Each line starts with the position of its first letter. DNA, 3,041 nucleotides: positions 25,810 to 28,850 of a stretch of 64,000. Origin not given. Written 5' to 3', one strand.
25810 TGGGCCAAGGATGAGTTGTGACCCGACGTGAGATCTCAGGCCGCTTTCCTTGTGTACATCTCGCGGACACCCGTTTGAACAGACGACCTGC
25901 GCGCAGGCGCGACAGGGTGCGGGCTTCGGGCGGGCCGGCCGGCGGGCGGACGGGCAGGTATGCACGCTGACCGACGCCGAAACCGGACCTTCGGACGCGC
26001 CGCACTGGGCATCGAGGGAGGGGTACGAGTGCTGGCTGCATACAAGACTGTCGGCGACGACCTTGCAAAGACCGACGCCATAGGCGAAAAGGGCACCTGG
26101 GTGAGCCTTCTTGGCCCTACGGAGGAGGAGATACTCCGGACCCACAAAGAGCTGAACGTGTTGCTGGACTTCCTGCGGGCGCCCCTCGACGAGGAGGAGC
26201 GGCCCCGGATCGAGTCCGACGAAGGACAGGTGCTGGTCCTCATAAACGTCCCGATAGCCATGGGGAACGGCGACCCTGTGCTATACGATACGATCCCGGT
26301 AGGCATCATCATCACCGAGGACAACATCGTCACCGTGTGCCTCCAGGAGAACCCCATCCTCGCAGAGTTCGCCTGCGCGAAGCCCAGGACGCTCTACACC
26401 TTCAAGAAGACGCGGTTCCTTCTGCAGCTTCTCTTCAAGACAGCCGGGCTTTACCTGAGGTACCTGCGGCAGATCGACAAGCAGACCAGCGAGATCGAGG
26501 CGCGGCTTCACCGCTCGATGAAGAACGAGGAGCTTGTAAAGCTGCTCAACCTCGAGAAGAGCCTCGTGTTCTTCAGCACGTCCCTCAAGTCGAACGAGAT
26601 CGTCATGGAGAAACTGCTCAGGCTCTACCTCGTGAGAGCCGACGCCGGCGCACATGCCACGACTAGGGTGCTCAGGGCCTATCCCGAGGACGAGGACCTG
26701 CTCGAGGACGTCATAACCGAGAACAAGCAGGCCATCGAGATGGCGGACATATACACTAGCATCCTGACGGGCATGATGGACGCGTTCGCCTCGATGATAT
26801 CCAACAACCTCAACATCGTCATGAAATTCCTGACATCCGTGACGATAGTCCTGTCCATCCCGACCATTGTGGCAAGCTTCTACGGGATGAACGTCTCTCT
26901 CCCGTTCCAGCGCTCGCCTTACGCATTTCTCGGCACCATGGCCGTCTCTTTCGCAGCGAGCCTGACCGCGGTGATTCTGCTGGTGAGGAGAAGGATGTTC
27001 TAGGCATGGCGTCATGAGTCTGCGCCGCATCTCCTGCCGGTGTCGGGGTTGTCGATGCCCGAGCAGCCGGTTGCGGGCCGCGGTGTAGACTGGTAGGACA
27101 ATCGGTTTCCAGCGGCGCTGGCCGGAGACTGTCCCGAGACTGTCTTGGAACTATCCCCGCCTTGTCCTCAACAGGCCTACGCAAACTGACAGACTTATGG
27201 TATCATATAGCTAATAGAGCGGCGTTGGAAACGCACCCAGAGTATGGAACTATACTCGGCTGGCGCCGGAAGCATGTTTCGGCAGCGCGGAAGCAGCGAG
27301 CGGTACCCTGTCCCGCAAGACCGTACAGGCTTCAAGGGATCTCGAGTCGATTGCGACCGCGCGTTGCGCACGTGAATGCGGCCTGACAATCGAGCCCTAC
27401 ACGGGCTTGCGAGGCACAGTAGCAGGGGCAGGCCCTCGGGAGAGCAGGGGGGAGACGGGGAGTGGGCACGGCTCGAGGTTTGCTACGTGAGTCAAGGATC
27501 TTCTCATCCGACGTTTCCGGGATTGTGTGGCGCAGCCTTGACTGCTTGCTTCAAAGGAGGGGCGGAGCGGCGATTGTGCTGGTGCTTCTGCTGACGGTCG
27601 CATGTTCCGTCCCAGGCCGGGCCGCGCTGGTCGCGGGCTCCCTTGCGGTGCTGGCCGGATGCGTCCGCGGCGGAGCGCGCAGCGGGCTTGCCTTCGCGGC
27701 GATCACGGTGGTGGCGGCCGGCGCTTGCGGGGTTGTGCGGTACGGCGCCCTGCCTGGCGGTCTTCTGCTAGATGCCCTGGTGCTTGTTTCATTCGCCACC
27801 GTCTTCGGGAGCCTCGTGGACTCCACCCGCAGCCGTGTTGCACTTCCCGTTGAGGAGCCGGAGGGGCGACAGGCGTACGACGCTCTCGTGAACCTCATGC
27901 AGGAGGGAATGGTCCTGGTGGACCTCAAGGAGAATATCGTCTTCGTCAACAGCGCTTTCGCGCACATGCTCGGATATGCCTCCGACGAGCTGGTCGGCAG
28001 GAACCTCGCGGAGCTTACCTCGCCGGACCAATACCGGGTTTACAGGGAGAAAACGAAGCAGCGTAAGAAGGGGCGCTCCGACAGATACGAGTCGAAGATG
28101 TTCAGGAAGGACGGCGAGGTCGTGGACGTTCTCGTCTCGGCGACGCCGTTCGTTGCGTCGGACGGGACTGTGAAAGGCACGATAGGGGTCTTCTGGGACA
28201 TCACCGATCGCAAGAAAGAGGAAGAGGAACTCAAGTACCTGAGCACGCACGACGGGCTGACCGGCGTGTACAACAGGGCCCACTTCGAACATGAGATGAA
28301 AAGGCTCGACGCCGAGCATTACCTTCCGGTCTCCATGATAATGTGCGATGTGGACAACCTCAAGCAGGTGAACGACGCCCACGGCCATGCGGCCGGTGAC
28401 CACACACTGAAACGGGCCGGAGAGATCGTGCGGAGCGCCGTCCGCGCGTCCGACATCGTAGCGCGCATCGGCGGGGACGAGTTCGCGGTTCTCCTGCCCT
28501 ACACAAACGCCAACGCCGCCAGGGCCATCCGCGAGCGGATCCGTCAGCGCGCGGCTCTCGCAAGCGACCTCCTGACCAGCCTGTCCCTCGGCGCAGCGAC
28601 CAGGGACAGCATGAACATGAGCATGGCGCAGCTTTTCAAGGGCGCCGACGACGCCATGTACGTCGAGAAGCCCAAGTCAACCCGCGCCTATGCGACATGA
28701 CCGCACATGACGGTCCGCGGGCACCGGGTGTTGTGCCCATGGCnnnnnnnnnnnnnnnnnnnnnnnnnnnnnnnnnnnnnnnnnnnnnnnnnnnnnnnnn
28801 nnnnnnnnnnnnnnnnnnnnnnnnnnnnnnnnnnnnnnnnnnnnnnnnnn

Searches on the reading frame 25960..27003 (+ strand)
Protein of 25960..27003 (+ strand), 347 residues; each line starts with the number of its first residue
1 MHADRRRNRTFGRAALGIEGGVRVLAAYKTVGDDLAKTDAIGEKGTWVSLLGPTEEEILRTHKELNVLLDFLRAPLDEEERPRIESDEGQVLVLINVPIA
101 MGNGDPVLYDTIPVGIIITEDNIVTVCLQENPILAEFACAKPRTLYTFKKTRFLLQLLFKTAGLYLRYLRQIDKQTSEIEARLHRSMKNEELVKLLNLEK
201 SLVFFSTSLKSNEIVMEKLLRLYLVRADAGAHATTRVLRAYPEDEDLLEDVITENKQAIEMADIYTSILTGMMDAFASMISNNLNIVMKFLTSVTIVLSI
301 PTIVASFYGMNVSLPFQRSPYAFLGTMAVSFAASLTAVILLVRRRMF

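Call 9: search_protein_families(library=pfam, proteins=[window:25960-27003:+], max_evalue=0.01)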
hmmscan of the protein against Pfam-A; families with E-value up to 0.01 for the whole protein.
window:25960-27003:+ (347 aa): 1 family
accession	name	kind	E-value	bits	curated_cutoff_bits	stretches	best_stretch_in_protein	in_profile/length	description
PF01544.23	CorA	-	5.7e-50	170.7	27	1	44-340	3-289/292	CorA-like Mg2+ transporter protein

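Call 16: find_encoding_contigs(protein=window:25960-27003:+, flank=10000, max_places=6)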
Protein window:25960-27003:+ (347 aa): no gene with exactly this product is on record in the collection.

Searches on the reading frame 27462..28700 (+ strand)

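Call 9: search_protein_families(library=pfam, proteins=[window:27462-28700:+], max_evalue=0.01)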
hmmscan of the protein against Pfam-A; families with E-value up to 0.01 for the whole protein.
window:27462-28700:+ (412 aa): 9 families
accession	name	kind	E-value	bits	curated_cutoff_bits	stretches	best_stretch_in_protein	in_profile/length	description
PF00990.26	GGDEF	-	5.9e-35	120.9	23.8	1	262-405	2-157/161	Diguanylate cyclase, GGDEF domain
PF00989.32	PAS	-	1.4e-18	67.3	22.6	1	139-247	3-113/113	PAS fold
PF13426.13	PAS_9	-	4.8e-18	65.8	27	1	148-249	2-103/103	PAS domain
PF08448.16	PAS_4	-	1.5e-11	44.9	23.1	1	146-251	4-109/110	PAS fold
PF08447.18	PAS_3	-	4e-10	40.3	25.6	1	159-243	1-88/89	PAS fold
PF13188.13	PAS_8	-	7.3e-10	38.8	21.8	1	139-185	3-50/65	PAS domain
PF13596.12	PAS_10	-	9.5e-07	29.9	22.1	1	140-248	2-106/106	PAS domain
PF12860.13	PAS_7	-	4.1e-06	27.3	27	1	143-255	1-115/115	PAS fold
PF24820.1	Diguanyl_cycl_sensor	-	0.00062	20.1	28.1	1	142-202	1-61/109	Diguanylate cyclase-like sensor domain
